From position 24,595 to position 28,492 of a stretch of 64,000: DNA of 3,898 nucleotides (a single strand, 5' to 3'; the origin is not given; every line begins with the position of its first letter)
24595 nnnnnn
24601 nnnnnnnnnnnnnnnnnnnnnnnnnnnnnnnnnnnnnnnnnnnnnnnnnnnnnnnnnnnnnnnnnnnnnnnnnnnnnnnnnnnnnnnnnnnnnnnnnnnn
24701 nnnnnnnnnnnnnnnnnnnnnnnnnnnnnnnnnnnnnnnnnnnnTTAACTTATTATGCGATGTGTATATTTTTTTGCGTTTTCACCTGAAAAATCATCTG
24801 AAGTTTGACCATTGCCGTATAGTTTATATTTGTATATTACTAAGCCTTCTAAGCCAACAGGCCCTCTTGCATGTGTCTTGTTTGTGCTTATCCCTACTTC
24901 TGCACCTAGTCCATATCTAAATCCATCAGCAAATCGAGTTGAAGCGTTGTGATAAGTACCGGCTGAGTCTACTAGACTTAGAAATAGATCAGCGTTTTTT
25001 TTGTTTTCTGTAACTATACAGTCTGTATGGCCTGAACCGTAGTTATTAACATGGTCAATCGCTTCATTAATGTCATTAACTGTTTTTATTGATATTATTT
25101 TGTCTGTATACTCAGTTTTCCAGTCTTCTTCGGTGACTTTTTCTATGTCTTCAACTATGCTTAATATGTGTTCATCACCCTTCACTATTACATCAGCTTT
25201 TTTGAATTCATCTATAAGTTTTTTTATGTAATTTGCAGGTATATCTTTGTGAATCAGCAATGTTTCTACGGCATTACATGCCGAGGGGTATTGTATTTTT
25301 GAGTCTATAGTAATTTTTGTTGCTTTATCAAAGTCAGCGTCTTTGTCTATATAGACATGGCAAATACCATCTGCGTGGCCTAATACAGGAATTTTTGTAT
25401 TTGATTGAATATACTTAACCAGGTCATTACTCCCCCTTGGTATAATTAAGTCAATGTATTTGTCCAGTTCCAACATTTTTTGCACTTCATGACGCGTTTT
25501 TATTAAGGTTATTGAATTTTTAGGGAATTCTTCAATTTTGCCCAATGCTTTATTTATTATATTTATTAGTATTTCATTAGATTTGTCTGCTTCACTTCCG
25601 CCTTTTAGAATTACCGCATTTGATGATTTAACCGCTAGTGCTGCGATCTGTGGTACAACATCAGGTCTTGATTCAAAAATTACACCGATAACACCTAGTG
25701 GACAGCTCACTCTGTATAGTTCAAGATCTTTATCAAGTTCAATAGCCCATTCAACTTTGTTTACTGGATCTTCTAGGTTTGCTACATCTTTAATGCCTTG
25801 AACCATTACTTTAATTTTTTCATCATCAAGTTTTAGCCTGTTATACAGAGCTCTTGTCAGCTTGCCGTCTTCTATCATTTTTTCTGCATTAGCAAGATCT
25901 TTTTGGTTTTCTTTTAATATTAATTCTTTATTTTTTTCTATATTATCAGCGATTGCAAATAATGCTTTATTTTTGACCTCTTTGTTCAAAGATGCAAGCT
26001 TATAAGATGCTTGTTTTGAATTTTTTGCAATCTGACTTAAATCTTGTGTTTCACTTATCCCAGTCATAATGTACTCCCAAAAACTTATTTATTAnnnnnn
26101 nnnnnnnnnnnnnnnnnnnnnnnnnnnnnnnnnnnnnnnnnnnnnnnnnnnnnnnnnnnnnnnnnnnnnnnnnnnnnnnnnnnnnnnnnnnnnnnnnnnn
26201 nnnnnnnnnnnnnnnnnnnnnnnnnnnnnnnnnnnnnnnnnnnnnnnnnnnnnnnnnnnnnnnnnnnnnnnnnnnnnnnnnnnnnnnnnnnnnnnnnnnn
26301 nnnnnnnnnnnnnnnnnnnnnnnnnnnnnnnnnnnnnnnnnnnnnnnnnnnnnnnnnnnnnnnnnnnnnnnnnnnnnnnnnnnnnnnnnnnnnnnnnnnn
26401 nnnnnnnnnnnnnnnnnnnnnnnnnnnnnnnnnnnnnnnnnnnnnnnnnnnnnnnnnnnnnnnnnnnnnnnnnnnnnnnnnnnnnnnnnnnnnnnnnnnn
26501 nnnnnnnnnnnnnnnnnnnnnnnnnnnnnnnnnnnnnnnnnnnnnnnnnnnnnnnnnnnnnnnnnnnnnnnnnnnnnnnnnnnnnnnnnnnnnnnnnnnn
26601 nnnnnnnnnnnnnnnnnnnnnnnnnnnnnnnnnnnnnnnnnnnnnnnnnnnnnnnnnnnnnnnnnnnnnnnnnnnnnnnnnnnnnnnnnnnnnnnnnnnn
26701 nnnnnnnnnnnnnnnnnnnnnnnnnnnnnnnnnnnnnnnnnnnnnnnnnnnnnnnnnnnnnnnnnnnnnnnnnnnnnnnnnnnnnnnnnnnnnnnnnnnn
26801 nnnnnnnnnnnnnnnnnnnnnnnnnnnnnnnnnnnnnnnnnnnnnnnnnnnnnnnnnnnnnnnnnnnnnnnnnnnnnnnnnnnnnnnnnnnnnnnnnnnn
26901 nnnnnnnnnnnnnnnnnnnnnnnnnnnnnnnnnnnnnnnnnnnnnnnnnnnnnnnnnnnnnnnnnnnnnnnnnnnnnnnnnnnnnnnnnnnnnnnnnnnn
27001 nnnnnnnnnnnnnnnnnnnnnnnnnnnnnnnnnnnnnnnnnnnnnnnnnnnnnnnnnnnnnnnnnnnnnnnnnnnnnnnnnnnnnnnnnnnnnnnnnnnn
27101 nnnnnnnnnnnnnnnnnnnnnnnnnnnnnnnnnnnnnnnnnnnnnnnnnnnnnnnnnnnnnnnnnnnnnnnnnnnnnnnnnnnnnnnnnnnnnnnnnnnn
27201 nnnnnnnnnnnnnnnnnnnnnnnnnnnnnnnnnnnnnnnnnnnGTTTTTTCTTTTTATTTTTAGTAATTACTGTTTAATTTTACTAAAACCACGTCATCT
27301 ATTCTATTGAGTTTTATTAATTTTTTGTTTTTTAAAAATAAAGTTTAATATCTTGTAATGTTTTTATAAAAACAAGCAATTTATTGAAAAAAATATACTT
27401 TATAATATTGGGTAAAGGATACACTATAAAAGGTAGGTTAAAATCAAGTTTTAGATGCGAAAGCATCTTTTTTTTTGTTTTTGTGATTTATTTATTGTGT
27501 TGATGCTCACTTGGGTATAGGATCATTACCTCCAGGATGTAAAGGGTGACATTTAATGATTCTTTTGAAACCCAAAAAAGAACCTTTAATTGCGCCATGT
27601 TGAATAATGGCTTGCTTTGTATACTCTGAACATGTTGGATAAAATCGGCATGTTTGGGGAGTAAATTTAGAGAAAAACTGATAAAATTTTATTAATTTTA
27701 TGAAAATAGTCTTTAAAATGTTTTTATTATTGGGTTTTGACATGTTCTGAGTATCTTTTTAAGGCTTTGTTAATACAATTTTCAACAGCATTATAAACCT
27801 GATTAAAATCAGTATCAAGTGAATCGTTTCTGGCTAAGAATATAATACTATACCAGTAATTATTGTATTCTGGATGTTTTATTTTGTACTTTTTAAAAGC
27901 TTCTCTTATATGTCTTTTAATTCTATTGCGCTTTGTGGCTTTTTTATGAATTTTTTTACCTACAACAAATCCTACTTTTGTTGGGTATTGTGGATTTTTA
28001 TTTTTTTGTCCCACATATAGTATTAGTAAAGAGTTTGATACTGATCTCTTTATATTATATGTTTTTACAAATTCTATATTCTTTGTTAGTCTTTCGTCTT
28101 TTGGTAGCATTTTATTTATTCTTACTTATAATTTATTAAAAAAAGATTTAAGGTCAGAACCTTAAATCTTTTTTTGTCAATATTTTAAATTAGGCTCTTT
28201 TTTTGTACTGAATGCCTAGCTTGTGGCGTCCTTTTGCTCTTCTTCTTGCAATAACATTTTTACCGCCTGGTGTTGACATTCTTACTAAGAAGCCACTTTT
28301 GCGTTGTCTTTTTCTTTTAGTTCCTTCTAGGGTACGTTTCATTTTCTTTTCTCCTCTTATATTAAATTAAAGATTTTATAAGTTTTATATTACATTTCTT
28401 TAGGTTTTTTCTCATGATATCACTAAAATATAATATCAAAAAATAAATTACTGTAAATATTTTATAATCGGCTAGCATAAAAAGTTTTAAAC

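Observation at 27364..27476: Family 1 unit, copy B, antisense-oriented between proB and yidD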

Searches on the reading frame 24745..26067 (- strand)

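Call 13: search_protein_families(library=pfam, proteins=[window:24745-26067:-])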
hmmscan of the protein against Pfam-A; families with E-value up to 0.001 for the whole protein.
window:24745-26067:- (440 aa): 1 family
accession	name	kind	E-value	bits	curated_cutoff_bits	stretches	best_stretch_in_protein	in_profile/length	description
PF00171.27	Aldedh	-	7e-20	71.4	23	2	7-293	28-298/461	Aldehyde dehydrogenase family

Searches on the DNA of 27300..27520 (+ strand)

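Call 10: search_rna_families(source=window, start=27300, end=27520, threshold=evalue, max_evalue=10, show_alignments=3)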
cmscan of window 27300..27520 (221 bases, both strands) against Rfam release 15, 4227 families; matches with E-value up to 10: 6.
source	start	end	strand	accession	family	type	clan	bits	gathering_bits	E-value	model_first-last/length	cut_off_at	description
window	27308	27356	-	RF02584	KRAS_3UTR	Cis-reg;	-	24.2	49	0.73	1-49/49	no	KRAS 3' UTR cis-regulatory element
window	27395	27468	+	RF01227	snoR83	Gene; snRNA; snoRNA; HACA-box;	-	15.5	40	1.6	1-129/129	no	Small nucleolar RNA snoR83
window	27354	27399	+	RF00032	Histone3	Cis-reg;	-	14.3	34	0.38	1-46/46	no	Histone 3' UTR stem-loop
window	27433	27473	+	RF01394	isrK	Gene; sRNA;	-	12.1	50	2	1-77/77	no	isrK Hfq binding RNA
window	27339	27374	+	RF00004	U2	Gene; snRNA; splicing;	CL00006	11.1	46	4.3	47-84/192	no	U2 spliceosomal RNA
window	27453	27520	+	RF02080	STnc170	Gene; sRNA;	-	9.5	80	5.5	1-67/333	3'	Salmonella enterica sRNA STnc170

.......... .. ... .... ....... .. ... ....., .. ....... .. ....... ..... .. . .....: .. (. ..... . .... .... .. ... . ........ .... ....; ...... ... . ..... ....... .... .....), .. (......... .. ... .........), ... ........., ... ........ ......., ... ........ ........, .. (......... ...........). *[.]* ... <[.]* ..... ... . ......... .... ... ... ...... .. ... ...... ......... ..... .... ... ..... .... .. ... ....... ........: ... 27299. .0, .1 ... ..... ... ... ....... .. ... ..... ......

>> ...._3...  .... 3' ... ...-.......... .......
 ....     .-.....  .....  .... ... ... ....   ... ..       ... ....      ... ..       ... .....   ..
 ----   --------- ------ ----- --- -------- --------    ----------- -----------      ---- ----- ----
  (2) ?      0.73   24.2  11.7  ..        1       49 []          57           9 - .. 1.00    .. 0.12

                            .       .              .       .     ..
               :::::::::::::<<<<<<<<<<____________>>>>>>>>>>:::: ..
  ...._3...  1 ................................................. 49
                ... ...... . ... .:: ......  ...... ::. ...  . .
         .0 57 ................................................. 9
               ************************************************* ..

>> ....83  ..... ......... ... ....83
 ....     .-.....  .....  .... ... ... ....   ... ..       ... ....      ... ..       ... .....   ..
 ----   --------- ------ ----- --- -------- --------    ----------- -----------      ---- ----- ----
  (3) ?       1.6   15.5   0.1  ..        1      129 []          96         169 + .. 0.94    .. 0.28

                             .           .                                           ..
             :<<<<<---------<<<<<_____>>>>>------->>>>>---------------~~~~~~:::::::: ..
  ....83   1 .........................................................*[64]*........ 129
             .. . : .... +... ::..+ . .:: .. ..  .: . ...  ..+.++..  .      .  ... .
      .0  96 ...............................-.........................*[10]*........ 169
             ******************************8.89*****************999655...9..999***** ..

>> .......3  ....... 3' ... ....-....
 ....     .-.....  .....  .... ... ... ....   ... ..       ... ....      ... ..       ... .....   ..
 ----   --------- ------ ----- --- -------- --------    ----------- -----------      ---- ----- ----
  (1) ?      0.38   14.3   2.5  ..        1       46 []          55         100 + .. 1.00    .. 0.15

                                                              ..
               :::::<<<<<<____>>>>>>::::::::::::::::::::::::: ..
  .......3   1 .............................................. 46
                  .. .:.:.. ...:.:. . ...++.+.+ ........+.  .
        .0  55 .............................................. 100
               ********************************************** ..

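Call 82: search_dna_similar(query=window:27340-27480:+, collection=phages, mode=distant, max_evalue=0.01)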
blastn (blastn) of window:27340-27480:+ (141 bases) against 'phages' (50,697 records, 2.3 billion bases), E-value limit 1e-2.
No match.

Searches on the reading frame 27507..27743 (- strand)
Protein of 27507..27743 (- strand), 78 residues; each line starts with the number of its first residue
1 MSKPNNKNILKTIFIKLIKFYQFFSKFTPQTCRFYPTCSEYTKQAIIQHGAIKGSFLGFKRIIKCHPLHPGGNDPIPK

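Call 13: search_protein_families(library=pfam, proteins=[window:27507-27743:-])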
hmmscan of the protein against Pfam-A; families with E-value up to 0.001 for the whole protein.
window:27507-27743:- (78 aa): 1 family
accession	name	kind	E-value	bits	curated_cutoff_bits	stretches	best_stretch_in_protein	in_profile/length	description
PF01809.23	YidD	-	3.6e-28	97.6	27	1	11-76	1-67/67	Putative membrane protein insertion efficiency factor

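Call 86: find_encoding_contigs(protein=window:27507-27743:-, flank=2000, max_places=10)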
Protein window:27507-27743:- (78 aa): no gene with exactly this product is on record in the collection.

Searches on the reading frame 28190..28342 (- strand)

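Call 13: search_protein_families(library=pfam, proteins=[window:28190-28342:-])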
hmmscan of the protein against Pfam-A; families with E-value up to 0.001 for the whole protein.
window:28190-28342:- (50 aa): 1 family
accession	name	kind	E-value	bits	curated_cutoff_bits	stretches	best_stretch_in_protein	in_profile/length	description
PF00468.22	Ribosomal_L34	-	1.7e-18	66.7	25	1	1-42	1-42/44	Ribosomal protein L34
